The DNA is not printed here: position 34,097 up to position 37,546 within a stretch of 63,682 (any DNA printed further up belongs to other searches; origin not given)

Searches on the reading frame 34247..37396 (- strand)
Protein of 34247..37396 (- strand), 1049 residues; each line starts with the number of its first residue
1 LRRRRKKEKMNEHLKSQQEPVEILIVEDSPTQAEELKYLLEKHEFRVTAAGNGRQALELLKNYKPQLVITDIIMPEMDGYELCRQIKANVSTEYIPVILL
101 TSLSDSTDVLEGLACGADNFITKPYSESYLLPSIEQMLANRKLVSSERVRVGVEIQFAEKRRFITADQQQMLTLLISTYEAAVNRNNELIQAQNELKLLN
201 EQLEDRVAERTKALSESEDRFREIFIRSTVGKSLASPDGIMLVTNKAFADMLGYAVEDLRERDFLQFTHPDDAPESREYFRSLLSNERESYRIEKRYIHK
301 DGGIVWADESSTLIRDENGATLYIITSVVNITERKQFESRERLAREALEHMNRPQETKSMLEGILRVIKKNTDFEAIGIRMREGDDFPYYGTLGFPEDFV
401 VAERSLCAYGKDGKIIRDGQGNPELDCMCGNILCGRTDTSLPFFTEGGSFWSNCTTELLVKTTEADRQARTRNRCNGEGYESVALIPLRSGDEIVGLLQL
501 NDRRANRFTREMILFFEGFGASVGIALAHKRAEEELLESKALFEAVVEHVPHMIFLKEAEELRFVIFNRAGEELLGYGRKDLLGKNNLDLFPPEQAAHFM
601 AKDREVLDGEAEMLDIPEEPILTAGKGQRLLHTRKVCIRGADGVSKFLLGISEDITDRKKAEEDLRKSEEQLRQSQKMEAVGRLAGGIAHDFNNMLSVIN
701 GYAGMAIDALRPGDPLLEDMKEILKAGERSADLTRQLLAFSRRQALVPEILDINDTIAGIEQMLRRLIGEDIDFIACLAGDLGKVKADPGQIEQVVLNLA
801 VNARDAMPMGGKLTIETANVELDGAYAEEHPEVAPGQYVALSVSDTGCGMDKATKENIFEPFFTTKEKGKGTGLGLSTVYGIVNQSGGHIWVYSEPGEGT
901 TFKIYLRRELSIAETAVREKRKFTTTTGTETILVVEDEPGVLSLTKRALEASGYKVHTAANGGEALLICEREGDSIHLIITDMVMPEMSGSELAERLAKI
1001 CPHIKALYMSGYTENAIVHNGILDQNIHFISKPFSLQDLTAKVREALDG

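Call 3: search_protein_families(library=pfam, proteins=[window:34247-37396:-], max_evalue=0.01)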
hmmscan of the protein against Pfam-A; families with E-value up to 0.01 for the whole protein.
window:34247-37396:- (1049 aa): 14 families
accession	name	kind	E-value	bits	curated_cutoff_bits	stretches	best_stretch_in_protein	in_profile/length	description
PF00072.30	Response_reg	-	4.3e-51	172.2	30.2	2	23-132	1-108/111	Response regulator receiver domain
PF02518.31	HATPase_c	-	1.3e-23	83.9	26.4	1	788-908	2-109/111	Histidine kinase-, DNA gyrase B-, and HSP90-like ATPase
PF08447.18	PAS_3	-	3.3e-23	82.2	25.6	1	244-326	4-87/89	PAS fold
PF08448.16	PAS_4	-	1.7e-22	80.2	23.1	2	547-659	1-109/110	PAS fold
PF13426.13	PAS_9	-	2.1e-21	76.6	27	2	237-333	9-103/103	PAS domain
PF00989.32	PAS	-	3.5e-18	66.1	22.6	2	221-325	3-107/113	PAS fold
PF13188.13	PAS_8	-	1.9e-08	34.4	21.8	1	542-595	2-54/65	PAS domain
PF23198.2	PDE8A_N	-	5.5e-07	30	29.6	1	19-107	8-98/147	PDE8A-like, N-terminal domain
PF00512.31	HisKA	-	2e-06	28.2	26.9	1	682-745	3-65/66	His Kinase A (phospho-acceptor) domain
PF01590.32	GAF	-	9.3e-06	26.6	22.4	1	471-527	78-133/133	GAF domain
PF13185.12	GAF_2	-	4.1e-05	24.2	28.6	1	466-527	74-135/136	GAF domain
PF20161.5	VpsR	-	0.00021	21.4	23.7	0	15-133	5-119/121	VpsR domain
PF13492.12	GAF_3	-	0.0016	19.3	27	1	470-529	73-129/129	GAF domain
PF10090.15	HPTransfase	-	0.0097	16.1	22.9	0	794-819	34-59/123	Histidine phosphotransferase C-terminal domain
